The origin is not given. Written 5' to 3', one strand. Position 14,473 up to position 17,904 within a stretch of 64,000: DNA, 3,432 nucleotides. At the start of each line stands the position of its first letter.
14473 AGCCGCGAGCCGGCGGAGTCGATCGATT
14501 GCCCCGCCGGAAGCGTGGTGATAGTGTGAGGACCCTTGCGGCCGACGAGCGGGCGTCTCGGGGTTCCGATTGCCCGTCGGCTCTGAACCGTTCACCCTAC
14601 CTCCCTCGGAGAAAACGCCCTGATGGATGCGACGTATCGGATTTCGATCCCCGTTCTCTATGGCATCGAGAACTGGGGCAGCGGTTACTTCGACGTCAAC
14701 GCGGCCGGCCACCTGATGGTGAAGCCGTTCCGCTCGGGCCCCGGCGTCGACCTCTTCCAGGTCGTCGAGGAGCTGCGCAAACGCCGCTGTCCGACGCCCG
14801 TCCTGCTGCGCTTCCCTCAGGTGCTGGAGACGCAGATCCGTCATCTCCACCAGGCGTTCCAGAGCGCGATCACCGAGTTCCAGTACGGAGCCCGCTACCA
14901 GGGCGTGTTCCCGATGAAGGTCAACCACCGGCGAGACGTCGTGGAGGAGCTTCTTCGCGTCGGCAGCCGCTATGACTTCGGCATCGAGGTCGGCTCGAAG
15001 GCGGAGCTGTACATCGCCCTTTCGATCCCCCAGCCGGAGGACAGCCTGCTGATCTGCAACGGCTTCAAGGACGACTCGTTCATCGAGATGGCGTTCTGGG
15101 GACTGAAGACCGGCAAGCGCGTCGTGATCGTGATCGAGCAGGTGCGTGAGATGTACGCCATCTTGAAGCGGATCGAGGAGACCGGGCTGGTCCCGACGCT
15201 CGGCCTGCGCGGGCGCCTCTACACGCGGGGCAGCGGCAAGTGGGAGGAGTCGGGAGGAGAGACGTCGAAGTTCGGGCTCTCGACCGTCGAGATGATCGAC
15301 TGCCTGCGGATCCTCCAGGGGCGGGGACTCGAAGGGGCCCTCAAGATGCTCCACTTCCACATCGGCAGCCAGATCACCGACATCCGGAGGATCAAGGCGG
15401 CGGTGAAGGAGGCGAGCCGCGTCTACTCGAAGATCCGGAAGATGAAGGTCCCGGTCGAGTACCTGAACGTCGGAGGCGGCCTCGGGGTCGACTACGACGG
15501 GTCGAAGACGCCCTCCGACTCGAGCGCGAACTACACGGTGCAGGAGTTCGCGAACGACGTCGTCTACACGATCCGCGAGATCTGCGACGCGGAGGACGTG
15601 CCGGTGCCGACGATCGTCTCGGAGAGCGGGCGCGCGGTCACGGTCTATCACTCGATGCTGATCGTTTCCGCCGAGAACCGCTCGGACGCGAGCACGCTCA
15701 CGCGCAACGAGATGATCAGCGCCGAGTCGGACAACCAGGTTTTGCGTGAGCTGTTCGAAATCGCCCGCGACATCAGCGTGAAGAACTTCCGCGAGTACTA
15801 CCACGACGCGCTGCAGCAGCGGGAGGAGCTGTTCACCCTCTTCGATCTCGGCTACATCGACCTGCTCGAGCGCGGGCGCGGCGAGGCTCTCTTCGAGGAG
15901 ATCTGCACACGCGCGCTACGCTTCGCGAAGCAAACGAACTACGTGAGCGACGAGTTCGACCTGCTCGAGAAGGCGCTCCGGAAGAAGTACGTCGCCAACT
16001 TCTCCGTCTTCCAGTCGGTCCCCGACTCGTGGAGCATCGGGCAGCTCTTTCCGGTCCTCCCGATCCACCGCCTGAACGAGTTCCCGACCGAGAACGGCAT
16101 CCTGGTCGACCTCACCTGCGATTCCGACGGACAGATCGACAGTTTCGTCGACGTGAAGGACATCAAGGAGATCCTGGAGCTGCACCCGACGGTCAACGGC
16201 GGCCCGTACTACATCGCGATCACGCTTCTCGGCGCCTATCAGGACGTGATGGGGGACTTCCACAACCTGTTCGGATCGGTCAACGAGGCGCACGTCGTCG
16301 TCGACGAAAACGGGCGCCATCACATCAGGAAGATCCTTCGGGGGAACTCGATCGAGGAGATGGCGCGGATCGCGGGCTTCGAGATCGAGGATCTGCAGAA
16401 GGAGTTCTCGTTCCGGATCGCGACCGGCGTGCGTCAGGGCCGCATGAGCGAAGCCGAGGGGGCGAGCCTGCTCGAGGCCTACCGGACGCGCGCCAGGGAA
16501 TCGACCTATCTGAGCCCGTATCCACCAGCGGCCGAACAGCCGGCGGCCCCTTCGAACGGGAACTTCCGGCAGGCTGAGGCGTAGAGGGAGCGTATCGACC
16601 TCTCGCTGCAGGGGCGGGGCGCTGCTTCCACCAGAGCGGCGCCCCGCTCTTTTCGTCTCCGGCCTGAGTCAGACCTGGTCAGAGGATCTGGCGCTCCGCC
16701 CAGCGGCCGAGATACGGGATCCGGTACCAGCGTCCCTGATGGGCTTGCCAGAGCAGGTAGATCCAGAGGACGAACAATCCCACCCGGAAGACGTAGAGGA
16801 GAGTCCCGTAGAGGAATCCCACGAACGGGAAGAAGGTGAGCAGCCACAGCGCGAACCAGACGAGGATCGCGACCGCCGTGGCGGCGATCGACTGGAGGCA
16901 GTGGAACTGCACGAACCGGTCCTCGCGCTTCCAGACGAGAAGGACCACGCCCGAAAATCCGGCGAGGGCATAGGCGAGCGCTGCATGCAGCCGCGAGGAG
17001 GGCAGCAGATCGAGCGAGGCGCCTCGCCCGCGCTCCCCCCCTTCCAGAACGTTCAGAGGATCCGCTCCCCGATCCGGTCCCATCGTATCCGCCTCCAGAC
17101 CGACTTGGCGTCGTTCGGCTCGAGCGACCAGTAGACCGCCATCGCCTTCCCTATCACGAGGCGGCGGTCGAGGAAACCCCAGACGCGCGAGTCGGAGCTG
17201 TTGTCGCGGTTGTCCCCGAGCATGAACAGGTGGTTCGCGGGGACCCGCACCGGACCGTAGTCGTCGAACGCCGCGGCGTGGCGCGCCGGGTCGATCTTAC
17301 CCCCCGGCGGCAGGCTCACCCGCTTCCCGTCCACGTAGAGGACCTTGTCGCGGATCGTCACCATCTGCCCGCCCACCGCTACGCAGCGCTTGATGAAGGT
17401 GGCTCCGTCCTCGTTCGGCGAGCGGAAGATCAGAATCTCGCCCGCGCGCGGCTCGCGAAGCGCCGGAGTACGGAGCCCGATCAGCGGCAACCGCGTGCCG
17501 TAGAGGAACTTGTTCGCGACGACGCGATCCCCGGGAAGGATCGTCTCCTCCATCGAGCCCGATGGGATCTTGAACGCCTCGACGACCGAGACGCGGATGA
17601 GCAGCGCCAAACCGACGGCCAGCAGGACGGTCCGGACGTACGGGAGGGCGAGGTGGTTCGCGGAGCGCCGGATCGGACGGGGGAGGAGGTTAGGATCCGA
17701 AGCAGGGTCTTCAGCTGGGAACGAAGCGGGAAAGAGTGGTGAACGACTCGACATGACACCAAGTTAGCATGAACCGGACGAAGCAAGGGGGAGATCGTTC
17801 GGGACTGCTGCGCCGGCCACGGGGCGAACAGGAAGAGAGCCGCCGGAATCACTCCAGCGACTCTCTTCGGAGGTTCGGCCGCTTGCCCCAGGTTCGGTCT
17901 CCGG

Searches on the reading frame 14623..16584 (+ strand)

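Call 91: search_protein_families(library=pfam, proteins=[window:14623-16584:+], max_evalue=0.0001)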
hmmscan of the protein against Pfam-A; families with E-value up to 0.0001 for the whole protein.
window:14623-16584:+ (653 aa): 2 families
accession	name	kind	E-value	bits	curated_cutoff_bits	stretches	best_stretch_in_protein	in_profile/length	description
PF02784.22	Orn_Arg_deC_N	-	2.1e-35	122.7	23.4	1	73-340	5-246/247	Pyridoxal-dependent decarboxylase, pyridoxal binding domain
PF17810.6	Arg_decarb_HB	-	1.4e-18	67.4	23.3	1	368-448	2-83/84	Arginine decarboxylase helical bundle domain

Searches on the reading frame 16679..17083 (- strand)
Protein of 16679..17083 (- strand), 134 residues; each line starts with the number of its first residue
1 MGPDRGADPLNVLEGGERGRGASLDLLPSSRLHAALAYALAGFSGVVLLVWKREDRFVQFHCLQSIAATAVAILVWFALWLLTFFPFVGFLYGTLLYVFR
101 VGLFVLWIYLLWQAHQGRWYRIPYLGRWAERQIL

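Call 91: search_protein_families(library=pfam, proteins=[window:16679-17083:-], max_evalue=0.0001)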
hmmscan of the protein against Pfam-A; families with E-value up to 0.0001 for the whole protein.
window:16679-17083:- (134 aa): 1 family
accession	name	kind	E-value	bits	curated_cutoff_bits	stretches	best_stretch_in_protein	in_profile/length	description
PF09685.15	DUF4870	-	3.1e-06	27.6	25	1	45-127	27-105/107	Domain of unknown function (DUF4870)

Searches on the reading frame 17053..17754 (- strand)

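Call 91: search_protein_families(library=pfam, proteins=[window:17053-17754:-], max_evalue=0.0001)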
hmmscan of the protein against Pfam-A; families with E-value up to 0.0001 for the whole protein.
window:17053-17754:- (233 aa): 1 family
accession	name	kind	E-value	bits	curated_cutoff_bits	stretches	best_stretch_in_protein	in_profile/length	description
PF10502.14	Peptidase_S26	-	2.6e-43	148.3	22.9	1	39-209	4-168/168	Signal peptidase, peptidase S26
